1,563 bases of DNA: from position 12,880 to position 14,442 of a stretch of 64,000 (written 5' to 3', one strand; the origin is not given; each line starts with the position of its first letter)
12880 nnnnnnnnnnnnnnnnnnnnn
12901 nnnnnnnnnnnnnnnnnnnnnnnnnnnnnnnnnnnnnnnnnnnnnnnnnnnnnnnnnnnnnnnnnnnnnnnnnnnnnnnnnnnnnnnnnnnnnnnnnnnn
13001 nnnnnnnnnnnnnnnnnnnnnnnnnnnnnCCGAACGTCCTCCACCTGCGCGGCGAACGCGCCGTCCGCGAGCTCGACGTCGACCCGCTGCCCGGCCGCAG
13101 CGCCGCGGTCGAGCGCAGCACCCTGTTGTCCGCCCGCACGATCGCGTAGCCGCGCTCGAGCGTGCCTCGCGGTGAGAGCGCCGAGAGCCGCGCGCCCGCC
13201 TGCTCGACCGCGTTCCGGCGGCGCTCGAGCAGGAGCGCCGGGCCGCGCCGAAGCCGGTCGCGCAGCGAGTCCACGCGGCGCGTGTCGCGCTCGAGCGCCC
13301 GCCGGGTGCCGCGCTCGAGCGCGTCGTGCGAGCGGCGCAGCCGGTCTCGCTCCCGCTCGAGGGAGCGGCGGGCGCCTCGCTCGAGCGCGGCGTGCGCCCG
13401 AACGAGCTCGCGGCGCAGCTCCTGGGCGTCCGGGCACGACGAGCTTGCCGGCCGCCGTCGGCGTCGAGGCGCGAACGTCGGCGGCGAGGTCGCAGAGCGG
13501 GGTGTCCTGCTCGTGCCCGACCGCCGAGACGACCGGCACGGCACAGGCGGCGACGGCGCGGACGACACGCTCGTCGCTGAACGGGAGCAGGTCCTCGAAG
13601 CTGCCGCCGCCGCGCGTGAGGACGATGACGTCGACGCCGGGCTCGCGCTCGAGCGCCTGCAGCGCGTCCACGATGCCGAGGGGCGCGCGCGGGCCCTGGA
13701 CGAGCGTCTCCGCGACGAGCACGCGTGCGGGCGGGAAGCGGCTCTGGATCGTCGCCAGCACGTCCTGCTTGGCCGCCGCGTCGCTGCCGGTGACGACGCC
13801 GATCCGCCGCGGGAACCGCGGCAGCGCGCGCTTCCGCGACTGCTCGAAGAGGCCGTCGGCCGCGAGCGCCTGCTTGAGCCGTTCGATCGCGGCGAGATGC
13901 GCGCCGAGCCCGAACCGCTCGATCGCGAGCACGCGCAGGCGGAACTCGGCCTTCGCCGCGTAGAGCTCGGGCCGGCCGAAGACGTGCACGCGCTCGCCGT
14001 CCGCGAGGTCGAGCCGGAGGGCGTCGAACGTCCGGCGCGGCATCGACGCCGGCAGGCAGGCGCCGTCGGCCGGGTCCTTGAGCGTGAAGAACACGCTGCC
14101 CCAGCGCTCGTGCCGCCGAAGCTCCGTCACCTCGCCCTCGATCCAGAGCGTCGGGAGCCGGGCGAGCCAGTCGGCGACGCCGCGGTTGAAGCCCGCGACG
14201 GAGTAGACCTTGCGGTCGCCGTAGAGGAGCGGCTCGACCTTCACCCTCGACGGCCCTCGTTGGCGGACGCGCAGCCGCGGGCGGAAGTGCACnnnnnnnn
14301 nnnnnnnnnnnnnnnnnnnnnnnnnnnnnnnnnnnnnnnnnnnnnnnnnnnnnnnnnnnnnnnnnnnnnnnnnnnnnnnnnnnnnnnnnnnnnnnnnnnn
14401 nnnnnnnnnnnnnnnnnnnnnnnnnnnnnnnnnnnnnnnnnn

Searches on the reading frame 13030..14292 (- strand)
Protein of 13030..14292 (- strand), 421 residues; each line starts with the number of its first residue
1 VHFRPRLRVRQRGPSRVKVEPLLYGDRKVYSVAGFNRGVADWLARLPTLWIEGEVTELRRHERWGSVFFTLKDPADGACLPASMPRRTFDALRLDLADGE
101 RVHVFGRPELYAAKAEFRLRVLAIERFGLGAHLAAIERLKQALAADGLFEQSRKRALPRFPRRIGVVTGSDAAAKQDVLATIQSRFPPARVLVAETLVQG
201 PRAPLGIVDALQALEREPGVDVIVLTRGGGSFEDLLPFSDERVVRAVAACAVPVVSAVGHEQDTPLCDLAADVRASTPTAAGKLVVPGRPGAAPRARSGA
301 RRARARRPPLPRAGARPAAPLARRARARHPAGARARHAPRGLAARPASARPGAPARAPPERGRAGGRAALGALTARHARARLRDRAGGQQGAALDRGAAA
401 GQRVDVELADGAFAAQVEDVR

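Call 68: search_protein_families(library=pfam, proteins=[window:13030-14292:-], max_evalue=0.00001)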
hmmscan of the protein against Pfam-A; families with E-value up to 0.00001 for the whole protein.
window:13030-14292:- (421 aa): 2 families
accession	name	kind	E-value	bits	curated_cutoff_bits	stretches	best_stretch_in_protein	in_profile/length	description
PF02601.20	Exonuc_VII_L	-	1.4e-57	196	35.9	1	148-295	1-148/315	Exonuclease VII, large subunit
PF13742.12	tRNA_anti_2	-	1.3e-15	57.8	27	1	30-124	1-94/95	OB-fold nucleic acid binding domain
